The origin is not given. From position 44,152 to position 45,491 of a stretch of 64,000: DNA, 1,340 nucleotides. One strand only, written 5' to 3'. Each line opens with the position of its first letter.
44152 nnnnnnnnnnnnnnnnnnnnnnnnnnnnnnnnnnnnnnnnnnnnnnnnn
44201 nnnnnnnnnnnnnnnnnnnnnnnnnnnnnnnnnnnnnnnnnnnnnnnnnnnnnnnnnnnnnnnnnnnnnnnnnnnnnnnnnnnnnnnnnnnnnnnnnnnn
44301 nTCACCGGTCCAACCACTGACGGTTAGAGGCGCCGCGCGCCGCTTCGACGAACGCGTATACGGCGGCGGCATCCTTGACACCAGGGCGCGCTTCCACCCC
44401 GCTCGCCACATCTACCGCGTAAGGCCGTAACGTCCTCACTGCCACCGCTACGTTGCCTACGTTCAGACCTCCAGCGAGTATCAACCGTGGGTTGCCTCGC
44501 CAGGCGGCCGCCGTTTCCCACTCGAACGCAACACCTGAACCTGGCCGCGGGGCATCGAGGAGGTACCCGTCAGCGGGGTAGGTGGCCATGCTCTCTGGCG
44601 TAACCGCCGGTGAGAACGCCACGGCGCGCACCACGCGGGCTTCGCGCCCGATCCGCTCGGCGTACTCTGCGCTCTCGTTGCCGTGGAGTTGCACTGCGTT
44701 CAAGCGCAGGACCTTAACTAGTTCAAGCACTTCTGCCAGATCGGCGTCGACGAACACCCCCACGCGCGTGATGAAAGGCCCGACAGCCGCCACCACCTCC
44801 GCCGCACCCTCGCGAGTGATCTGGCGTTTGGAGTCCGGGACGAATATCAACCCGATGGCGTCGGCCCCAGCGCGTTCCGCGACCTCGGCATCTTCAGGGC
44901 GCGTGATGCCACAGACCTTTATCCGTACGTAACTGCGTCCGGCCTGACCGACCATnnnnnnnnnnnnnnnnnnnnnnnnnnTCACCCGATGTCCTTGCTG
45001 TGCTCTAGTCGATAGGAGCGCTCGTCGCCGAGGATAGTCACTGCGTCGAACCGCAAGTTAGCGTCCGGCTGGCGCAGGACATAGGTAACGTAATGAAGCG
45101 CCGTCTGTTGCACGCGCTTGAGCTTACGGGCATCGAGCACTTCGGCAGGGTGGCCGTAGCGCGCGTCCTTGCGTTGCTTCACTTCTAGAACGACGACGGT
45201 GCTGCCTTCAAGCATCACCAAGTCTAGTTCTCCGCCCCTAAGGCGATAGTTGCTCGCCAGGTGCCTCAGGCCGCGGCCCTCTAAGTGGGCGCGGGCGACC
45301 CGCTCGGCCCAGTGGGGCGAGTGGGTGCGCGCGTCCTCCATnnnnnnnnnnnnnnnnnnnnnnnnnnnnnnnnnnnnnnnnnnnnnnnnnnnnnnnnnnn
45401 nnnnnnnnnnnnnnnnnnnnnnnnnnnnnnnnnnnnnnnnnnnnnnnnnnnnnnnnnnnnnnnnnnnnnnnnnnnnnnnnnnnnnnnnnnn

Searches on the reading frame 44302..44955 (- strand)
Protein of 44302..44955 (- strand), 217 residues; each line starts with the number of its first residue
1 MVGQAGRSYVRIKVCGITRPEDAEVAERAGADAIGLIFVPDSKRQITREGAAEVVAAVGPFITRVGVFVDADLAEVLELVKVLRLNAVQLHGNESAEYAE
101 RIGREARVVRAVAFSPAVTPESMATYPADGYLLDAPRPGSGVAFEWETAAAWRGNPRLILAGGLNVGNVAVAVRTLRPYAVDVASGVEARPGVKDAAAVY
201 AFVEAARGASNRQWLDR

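Call 10: find_related_loci(query=window:44305-44955:-, collection=genome_contigs, flank=6000)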
Query seq(217 aa) (217 aa) in genome_contigs; peptide patterns used: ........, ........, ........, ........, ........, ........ (x = any residue, [..] = any of these).
600 stretches matched a pattern (row limit reached: there are more); 302 encode a relative of the query (tblastn E <= 1e-3); the best 80 are kept; 80 distinct loci.
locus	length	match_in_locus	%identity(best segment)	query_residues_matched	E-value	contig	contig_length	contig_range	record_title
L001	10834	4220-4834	48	1-207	7e-49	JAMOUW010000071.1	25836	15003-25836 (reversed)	MAG: Thermaceae bacterium isolate PIR-30_metabat1_scaf2bin.041 PIR-30_scaffold_604_c1, whole genome shotgun sequence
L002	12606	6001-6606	49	9-209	1e-45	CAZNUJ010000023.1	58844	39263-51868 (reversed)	MAG TPA_asm: uncultured Planctomycetaceae bacterium isolate SRP290908_co1_125 genome assembly, contig: NODE_520_length_5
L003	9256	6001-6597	43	10-207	5e-45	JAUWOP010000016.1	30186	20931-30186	MAG: Chloroflexota bacterium isolate CSMAG_2453 CSMAG_2453_k141_681588_length_30186_cov_14.9432, whole genome shotgun se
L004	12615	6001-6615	41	7-208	2e-42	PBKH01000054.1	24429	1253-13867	MAG: Verrucomicrobiales bacterium isolate SP274 82817, whole genome shotgun sequence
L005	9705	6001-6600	43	10-209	2e-42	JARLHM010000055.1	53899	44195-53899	MAG: Syntrophaceae bacterium isolate MAG_BA410 MetaBAT2_Bin_410_Anoxic_k141_267575, whole genome shotgun sequence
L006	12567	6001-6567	45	10-195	3e-42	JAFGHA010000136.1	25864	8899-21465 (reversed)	MAG: Chitinispirillaceae bacterium isolate Zod_Metabat.1421 k87_6298404, whole genome shotgun sequence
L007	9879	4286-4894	44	10-208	3e-42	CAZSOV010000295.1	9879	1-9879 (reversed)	MAG TPA_asm: uncultured Verrucomicrobiota bacterium isolate SRP302895_co1_382 genome assembly, contig: NODE_13795_length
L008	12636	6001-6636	44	4-211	4e-42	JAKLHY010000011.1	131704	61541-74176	MAG: Verrucomicrobia bacterium isolate RA.bin74 RA.bin74_11, whole genome shotgun sequence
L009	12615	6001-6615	44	10-207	1e-41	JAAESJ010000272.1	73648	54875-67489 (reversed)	MAG: Verrucomicrobiaceae bacterium isolate Ust_9 UstG_CONTIG1641997, whole genome shotgun sequence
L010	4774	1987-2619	42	10-217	3e-41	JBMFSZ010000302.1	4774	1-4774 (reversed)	MAG: Desulfomonilaceae bacterium isolate KM4345-38 NODE_302_length_4774_cov_3.043645, whole genome shotgun sequence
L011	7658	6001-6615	42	4-205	7e-41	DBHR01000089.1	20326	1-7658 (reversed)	MAG TPA_asm: Acidobacteria bacterium UBA823 UBA823_contig_20437, whole genome shotgun sequence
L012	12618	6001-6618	41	10-210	8e-41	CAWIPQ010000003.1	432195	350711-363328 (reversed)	MAG: uncultured Verrucomicrobiae bacterium isolate MFD01721.bin.2.184 genome assembly, contig: contig_14002, whole genom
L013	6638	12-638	40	10-215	9e-41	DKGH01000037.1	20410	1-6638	MAG TPA_asm: Verrucomicrobia bacterium UBA6775 UBA6775_contig_3342, whole genome shotgun sequence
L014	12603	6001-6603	45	5-205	9e-41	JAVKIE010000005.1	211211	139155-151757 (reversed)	MAG: Candidatus Calidihabitans tengchongensis isolate JZ-2_201709_bins_171 JZ-2_201709_bins_171_scaffold_5, whole genome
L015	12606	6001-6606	43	6-209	8e-40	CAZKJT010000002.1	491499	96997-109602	MAG TPA_asm: uncultured Planctomycetales bacterium isolate binchicken_co179_117 genome assembly, contig: NODE_50_length_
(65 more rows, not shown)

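Call 11: find_homologous_proteins(query=window:44305-44955:-, max_evalue=1e-30)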
Query seq(217 aa) (217 aa): 3570 proteins with E <= 1e-30 among 8000 candidates; the best 120 are listed.
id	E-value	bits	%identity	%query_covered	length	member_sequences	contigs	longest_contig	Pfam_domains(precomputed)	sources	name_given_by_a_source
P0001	1.7e-130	451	99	100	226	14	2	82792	PF00697.29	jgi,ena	-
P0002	5.9e-119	413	90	100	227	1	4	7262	PF00697.29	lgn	-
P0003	1.9e-117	408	89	100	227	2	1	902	PF00697.29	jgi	-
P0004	2.1e-117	408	89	100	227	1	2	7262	PF00697.29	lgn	-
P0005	1.9e-84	300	71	86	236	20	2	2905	PF00697.29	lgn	-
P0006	7.5e-83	295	69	89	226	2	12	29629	PF00697.29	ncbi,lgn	-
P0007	3.9e-80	286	68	96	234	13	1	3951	PF00697.29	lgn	-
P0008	1.0e-76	275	68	93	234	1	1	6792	PF00697.29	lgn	-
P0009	1.2e-76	275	68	88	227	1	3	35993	PF00697.29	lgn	-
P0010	8.0e-76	272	67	92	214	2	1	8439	PF00697.29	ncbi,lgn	-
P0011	1.5e-75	271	67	94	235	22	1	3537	PF00697.29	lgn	-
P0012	1.4e-73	265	66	88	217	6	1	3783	PF00697.29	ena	-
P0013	8.3e-73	262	66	91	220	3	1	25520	PF00697.29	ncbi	-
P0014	1.4e-72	262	65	96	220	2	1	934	PF00697.29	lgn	-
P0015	1.8e-72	261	66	93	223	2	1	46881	PF00697.29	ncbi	ncbi:MAG: phosphoribosylanthranilate isomerase [Trueperaceae bacterium]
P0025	2.9e-70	254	64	92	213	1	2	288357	PF00697.29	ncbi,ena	-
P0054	8.6e-68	246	63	92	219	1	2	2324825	PF00697.29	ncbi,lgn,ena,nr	ncbi:MAG: phosphoribosylanthranilate isomerase [Truepera sp.]|nr:phosphoribosylanthranilate isomeras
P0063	2.4e-67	245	57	96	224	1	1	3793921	PF00697.29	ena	-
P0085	8.6e-66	240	59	96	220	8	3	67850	PF00697.29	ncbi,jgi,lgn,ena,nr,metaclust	ncbi:MAG: phosphoribosylanthranilate isomerase [Truepera sp.]|nr:phosphoribosylanthranilate isomeras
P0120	3.3e-63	231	59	92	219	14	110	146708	PF00697.29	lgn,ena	-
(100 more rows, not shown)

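Call 14: find_encoding_contigs(protein=P0002, flank=3000, max_places=2)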
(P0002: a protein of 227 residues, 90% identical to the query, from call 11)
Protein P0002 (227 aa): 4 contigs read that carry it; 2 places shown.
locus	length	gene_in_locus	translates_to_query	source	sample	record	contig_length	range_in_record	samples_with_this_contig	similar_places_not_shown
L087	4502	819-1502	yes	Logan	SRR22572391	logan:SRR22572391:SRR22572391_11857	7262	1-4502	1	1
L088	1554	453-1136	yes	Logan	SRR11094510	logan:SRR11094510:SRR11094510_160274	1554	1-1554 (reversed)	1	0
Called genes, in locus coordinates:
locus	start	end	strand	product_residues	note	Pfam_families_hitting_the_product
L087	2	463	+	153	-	?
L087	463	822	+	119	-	PF08378:NERD (weak), PF02021:UPF0102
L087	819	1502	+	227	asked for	PF00697:PRAI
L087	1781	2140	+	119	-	PF07883:Cupin_2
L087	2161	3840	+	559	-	PF01039:Carboxyl_trans, PF03255:ACCA (faint), PF06833:MdcE (faint)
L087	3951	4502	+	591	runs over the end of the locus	PF07584:BatA, PF13519:VWA_2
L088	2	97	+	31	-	?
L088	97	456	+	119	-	PF08378:NERD (weak), PF02021:UPF0102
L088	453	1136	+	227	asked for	PF00697:PRAI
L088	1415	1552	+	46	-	?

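Call 15: find_encoding_contigs(protein=P0006, flank=3000, max_places=2)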
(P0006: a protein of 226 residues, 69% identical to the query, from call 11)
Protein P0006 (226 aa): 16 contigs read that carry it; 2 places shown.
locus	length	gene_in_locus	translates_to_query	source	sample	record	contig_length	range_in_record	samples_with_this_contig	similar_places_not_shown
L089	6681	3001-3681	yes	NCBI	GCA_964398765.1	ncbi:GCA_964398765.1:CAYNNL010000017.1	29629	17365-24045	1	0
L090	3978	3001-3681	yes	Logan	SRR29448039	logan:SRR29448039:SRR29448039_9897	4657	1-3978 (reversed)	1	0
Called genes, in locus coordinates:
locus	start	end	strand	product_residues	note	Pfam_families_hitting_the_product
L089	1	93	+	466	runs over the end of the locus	PF01018:GTP1_OBG, PF01926:MMR_HSR1, PF02421:FeoB_N, PF09269:DUF1967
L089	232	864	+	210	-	PF01966:HD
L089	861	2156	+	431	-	PF03816:LytR_cpsA_psr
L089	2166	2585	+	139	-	PF02410:RsfS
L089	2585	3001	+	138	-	PF08378:NERD (weak), PF02021:UPF0102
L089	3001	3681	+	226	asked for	PF00697:PRAI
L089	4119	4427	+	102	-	PF02311:AraC_binding (weak), PF07883:Cupin_2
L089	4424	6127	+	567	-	PF01039:Carboxyl_trans, PF06833:MdcE (faint), PF03255:ACCA (weak)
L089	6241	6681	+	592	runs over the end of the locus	PF07584:BatA, PF13519:VWA_2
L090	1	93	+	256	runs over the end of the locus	?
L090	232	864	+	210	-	PF01966:HD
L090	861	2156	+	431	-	PF03816:LytR_cpsA_psr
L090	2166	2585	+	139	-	PF02410:RsfS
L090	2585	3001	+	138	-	PF08378:NERD (weak), PF02021:UPF0102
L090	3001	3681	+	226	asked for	PF00697:PRAI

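Call 16: find_encoding_contigs(protein=P0009, flank=3000, max_places=2)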
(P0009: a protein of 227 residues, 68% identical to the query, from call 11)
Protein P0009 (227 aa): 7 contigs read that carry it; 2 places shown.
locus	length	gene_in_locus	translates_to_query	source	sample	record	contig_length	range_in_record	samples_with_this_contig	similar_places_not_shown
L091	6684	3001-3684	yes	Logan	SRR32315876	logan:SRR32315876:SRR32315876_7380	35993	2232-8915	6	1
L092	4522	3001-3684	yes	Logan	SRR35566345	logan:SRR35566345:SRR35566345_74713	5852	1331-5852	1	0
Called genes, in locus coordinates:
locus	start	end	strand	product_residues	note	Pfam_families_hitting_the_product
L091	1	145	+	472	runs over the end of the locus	PF01018:GTP1_OBG, PF03193:RsgA_GTPase (faint), PF01926:MMR_HSR1, PF02421:FeoB_N, PF09269:DUF1967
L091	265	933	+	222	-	PF01966:HD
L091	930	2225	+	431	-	PF03816:LytR_cpsA_psr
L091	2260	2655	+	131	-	PF02410:RsfS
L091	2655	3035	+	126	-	PF08378:NERD (faint), PF02021:UPF0102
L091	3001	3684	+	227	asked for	PF00697:PRAI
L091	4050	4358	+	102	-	PF07883:Cupin_2 (weak)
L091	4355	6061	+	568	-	PF01039:Carboxyl_trans, PF06833:MdcE (faint), PF03255:ACCA (weak)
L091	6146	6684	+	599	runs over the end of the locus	PF07584:BatA, PF13519:VWA_2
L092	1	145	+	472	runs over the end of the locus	PF01018:GTP1_OBG, PF03193:RsgA_GTPase (faint), PF01926:MMR_HSR1, PF02421:FeoB_N, PF09269:DUF1967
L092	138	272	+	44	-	-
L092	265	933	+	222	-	PF01966:HD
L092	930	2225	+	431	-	PF03816:LytR_cpsA_psr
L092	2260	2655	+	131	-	PF02410:RsfS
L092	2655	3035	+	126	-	PF08378:NERD (faint), PF02021:UPF0102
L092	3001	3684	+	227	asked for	PF00697:PRAI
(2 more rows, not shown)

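Call 17: find_encoding_contigs(protein=P0015, flank=3000, max_places=2)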
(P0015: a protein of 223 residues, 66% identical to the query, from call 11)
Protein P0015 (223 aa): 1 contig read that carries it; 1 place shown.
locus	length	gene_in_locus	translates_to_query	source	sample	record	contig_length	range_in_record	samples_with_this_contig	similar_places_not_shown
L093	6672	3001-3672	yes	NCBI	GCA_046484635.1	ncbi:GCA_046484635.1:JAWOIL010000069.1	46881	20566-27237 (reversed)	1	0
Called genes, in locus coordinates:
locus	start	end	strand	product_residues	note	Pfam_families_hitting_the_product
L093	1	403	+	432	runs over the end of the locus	PF03816:LytR_cpsA_psr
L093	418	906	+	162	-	PF02410:RsfS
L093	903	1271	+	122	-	PF02021:UPF0102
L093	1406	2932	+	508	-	PF02541:Ppx-GppA, PF21447:Ppx-GppA_III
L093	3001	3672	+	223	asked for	PF00697:PRAI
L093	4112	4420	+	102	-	PF07883:Cupin_2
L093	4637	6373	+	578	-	PF01039:Carboxyl_trans, PF03255:ACCA (weak), PF06833:MdcE (faint), PF03255:ACCA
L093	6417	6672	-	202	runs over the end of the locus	PF00578:AhpC-TSA, PF08534:Redoxin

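Call 42: find_encoding_contigs(protein=P0054, flank=10000, max_places=1)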
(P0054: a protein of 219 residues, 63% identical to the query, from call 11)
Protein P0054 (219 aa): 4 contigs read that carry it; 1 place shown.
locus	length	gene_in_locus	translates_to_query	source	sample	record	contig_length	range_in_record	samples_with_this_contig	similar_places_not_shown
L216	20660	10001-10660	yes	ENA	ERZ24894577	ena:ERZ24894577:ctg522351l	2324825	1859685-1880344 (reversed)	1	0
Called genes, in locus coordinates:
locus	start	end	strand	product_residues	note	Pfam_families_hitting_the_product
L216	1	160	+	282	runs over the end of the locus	PF00106:adh_short, PF01370:Epimerase (weak), PF08659:KR, PF13561:adh_short_C2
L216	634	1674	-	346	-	PF00892:EamA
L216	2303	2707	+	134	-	PF00829:Ribosomal_L21p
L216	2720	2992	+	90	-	PF01016:Ribosomal_L27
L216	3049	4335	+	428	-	PF01018:GTP1_OBG, PF03193:RsgA_GTPase (faint), PF01926:MMR_HSR1, PF02421:FeoB_N, PF09269:DUF1967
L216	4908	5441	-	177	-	PF00565:SNase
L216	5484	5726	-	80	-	-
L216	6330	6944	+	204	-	PF01966:HD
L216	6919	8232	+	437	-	PF03816:LytR_cpsA_psr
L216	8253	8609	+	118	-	PF02410:RsfS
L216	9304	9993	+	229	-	-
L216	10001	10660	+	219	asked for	PF00697:PRAI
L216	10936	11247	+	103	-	PF07883:Cupin_2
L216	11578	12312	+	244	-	PF01975:SurE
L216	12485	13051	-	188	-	PF00578:AhpC-TSA, PF08534:Redoxin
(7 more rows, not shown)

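Call 43: find_encoding_contigs(protein=P0063, flank=10000, max_places=1)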
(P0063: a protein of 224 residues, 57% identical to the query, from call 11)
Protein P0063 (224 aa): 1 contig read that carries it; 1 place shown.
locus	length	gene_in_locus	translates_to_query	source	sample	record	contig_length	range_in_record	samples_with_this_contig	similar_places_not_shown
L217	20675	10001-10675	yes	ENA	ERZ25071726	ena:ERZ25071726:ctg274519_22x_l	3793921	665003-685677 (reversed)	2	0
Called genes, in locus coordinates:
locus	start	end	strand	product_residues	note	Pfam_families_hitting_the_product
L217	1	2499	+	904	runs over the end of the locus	PF00580:UvrD-helicase, PF13245:AAA_19, PF13604:AAA_30 (faint), PF13538:UvrD_C_2 (faint), PF13361:UvrD_C, PF12705:PDDEXK_1 (weak)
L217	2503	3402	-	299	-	-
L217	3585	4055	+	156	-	PF01245:Ribosomal_L19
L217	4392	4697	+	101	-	PF00829:Ribosomal_L21p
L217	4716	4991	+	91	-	PF01016:Ribosomal_L27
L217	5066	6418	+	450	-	PF01018:GTP1_OBG, PF01926:MMR_HSR1, PF02421:FeoB_N, PF09269:DUF1967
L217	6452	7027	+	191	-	PF01467:CTP_transf_like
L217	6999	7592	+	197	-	PF01966:HD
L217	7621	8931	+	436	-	PF03816:LytR_cpsA_psr, PF13399:LytR_C (weak)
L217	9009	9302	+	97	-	PF02410:RsfS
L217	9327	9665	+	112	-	PF02021:UPF0102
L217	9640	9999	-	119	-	PF06108:DUF952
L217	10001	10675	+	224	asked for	PF00697:PRAI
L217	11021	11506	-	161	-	PF05163:DinB, PF12867:DinB_2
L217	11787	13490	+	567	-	PF07584:BatA, PF13519:VWA_2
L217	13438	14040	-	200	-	PF04264:YceI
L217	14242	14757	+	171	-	-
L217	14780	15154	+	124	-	PF01883:FeS_assembly_P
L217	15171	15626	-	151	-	PF02590:SPOUT_MTase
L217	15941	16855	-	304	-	PF02511:Thy1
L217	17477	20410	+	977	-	PF00395:SLH, PF21620:SlpA_C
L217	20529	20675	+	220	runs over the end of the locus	PF00132:Hexapep (faint), PF25084:LbH_EIF2B (faint), PF25087:GMPPB_C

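Call 51: search_protein_families(library=ncbifam, proteins=[window:44302-44955:-], max_evalue=0.001)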
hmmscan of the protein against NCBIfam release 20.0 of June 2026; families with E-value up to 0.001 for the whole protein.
window:44302-44955:- (217 aa): 13 families
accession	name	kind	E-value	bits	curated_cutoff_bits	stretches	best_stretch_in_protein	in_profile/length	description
NF002298.0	PRK01222.1-4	equivalog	1.2e-59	201.4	215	1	10-210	3-206/209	phosphoribosylanthranilate isomerase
NF002299.0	PRK01222.1-6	equivalog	1.1e-50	172.1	231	1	9-210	17-229/231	phosphoribosylanthranilate isomerase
NF002300.0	PRK01222.1-7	equivalog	1.8e-44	151.7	212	1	11-208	3-193/195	phosphoribosylanthranilate isomerase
NF002295.0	PRK01222.1-1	equivalog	2.9e-44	151.1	216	1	10-211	3-215/219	phosphoribosylanthranilate isomerase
NF006945.0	PRK09427.1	equivalog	7e-44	150.1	380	1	11-207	261-459/461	bifunctional indole-3-glycerol-phosphate synthase TrpC/phosphoribosylanthranilate isomerase TrpF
NF002303.0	PRK01222.2-3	equivalog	8.1e-33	113.7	224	1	11-212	2-206/208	phosphoribosylanthranilate isomerase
NF002296.0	PRK01222.1-2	equivalog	4.8e-32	111.6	270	1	10-212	8-218/221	phosphoribosylanthranilate isomerase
NF002297.0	PRK01222.1-3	equivalog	1.4e-31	109.6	259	1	11-210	2-203/204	phosphoribosylanthranilate isomerase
NF002302.0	PRK01222.2-2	equivalog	8.6e-29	101.2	172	1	11-207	2-187/193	phosphoribosylanthranilate isomerase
NF002301.0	PRK01222.2-1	equivalog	8.2e-27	94.1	232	1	10-199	3-202/217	phosphoribosylanthranilate isomerase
NF002304.0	PRK01222.2-4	equivalog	1.3e-22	80.2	181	1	12-207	3-204/208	phosphoribosylanthranilate isomerase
NF010563.0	PRK13958.1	equivalog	2.9e-21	75.9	234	1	11-211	2-208/210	phosphoribosylanthranilate isomerase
NF010376.0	PRK13803.1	equivalog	5.2e-21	75.1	819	1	11-211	6-210/600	bifunctional phosphoribosylanthranilate isomerase/tryptophan synthase subunit beta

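Call 68: find_encoding_contigs(protein=P0025, flank=4000, max_places=1)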
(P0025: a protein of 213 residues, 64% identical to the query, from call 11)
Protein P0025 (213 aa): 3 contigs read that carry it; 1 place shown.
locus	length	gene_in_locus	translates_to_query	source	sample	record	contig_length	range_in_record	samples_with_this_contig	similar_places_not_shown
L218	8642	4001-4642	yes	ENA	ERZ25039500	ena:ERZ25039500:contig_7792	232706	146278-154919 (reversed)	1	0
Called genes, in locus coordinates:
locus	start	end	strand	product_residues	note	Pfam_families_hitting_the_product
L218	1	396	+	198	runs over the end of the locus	PF01966:HD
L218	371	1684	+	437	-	PF03816:LytR_cpsA_psr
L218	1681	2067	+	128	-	PF02410:RsfS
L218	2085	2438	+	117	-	PF02021:UPF0102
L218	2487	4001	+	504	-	PF02541:Ppx-GppA, PF21447:Ppx-GppA_III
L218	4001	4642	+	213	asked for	PF00697:PRAI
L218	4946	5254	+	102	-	PF07883:Cupin_2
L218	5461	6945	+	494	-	PF01039:Carboxyl_trans, PF03255:ACCA (weak)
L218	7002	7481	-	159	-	PF12867:DinB_2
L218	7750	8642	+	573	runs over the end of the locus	PF07584:BatA, PF13519:VWA_2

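Call 69: find_encoding_contigs(protein=P0085, flank=4000, max_places=1)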
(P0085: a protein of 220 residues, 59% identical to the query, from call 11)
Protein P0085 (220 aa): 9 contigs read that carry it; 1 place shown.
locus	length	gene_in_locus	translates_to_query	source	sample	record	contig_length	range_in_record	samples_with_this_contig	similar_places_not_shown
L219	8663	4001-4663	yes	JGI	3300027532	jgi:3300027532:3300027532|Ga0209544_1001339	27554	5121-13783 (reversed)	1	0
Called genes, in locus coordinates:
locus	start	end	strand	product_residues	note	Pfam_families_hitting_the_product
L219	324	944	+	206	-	PF01966:HD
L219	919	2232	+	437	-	PF03816:LytR_cpsA_psr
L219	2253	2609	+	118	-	PF02410:RsfS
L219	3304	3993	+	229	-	-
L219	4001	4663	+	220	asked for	PF00697:PRAI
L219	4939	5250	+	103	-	PF07883:Cupin_2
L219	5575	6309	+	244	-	PF01975:SurE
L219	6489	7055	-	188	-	PF00578:AhpC-TSA, PF08534:Redoxin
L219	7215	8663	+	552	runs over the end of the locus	PF07584:BatA, PF13519:VWA_2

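Call 70: find_encoding_contigs(protein=P0120, flank=4000, max_places=1)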
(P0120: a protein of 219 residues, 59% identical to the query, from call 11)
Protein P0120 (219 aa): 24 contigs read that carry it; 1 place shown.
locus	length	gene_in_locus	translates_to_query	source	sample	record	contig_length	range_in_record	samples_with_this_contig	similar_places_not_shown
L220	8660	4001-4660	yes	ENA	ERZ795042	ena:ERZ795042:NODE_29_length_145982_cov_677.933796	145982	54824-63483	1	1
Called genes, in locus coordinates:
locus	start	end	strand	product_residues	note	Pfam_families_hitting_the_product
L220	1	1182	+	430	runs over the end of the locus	PF01018:GTP1_OBG, PF03193:RsgA_GTPase (faint), PF00009:GTP_EFTU (faint), PF01926:MMR_HSR1, PF02421:FeoB_N, PF16897:MMR_HSR1_Xtn (weak), PF09269:DUF1967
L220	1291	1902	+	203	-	PF01966:HD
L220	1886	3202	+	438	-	PF03816:LytR_cpsA_psr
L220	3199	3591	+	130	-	PF02410:RsfS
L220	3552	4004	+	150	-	PF08378:NERD (faint), PF02021:UPF0102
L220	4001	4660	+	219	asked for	PF00697:PRAI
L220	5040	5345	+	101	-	PF07883:Cupin_2 (weak)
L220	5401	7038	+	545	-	PF01039:Carboxyl_trans, PF03255:ACCA (weak), PF06833:MdcE (faint), PF03255:ACCA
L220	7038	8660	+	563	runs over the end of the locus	-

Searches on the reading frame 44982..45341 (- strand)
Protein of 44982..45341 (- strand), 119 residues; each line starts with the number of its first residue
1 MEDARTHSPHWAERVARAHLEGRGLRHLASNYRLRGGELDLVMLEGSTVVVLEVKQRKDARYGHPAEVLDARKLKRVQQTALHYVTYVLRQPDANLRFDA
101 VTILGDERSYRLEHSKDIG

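Call 12: find_encoding_contigs(protein=window:44985-45341:-, flank=3000, max_places=6)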
Protein seq(119 aa) (119 aa): 22 contigs read that carry it; 6 places shown.
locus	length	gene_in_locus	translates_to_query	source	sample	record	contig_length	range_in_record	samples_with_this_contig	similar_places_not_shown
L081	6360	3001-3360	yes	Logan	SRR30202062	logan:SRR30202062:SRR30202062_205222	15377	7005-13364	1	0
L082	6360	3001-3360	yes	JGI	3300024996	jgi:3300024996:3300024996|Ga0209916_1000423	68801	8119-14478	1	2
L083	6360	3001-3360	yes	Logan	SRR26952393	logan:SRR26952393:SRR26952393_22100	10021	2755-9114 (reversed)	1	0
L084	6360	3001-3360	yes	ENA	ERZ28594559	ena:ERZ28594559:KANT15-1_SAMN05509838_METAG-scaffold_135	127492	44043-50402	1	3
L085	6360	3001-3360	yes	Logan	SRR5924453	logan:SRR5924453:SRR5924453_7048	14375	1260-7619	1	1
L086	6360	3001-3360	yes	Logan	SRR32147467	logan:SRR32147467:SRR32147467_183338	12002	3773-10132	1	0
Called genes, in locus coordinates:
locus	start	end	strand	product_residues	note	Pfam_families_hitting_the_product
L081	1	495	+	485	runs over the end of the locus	PF01018:GTP1_OBG, PF01926:MMR_HSR1, PF02421:FeoB_N, PF09269:DUF1967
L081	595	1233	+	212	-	PF01966:HD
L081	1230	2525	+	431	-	PF03816:LytR_cpsA_psr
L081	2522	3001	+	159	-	PF02410:RsfS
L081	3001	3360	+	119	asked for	PF08378:NERD (weak), PF02021:UPF0102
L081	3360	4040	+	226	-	PF00697:PRAI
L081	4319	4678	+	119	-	PF07883:Cupin_2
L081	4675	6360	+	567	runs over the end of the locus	PF01039:Carboxyl_trans, PF03255:ACCA (faint), PF06833:MdcE (faint)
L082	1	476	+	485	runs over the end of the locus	PF01018:GTP1_OBG, PF01926:MMR_HSR1, PF02421:FeoB_N, PF09269:DUF1967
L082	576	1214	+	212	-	PF01966:HD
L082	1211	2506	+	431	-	PF03816:LytR_cpsA_psr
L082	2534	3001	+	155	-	PF02410:RsfS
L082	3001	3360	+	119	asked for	PF08378:NERD (weak), PF02021:UPF0102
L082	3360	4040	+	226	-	PF00697:PRAI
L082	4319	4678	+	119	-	PF07883:Cupin_2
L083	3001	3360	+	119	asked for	PF08378:NERD (weak), PF02021:UPF0102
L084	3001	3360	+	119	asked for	PF08378:NERD (weak), PF02021:UPF0102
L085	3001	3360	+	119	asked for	PF08378:NERD (weak), PF02021:UPF0102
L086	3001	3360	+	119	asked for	PF08378:NERD (weak), PF02021:UPF0102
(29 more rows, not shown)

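Call 51: search_protein_families(library=ncbifam, proteins=[window:44982-45341:-], max_evalue=0.001)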
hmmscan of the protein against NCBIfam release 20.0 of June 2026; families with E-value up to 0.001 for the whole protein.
window:44982-45341:- (119 aa): 21 families
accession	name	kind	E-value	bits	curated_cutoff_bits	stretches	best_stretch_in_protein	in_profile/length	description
NF009150.0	PRK12497.1-3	equivalog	9.1e-28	96.7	81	1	10-108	10-108/118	YraN family protein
NF009154.0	PRK12497.3-3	equivalog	5.4e-25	87.8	109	1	4-118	8-122/123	YraN family protein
TIGR00252.1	TIGR00252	hypoth_equivalog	1.2e-20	73.7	69.05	1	12-103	13-105/123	YraN family protein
NF011274.0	PRK14681.1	equivalog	1.3e-17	64.1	207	1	12-104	49-143/158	hypothetical protein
NF011268.0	PRK14675.1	equivalog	3.1e-17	62.7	180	1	12-117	16-121/127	hypothetical protein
NF011273.0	PRK14680.1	equivalog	1.2e-15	57.7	199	1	12-117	12-116/134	hypothetical protein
NF009151.0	PRK12497.1-5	equivalog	5.8e-14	52.5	124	1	7-105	15-111/126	YraN family protein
NF011277.0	PRK14684.1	equivalog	8.5e-14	51.6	199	1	12-107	12-107/120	hypothetical protein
NF009153.0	PRK12497.3-1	equivalog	2.7e-13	50.2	171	1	12-118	16-124/125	YraN family protein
NF011267.0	PRK14674.1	equivalog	1e-12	48.3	232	1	9-101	8-100/133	hypothetical protein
NF011272.0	PRK14679.1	equivalog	2.8e-12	47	168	1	8-103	18-111/129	hypothetical protein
NF011271.0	PRK14678.1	equivalog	4.1e-12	46.2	172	1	1-103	1-100/120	hypothetical protein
NF011278.0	PRK14685.1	equivalog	1.1e-11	45.2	343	1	13-102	49-142/177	hypothetical protein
NF011279.0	PRK14687.1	equivalog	6.8e-11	42.3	212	1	13-103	37-132/173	hypothetical protein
NF011280.0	PRK14688.1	equivalog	1.5e-10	41.2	230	1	5-102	5-101/121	hypothetical protein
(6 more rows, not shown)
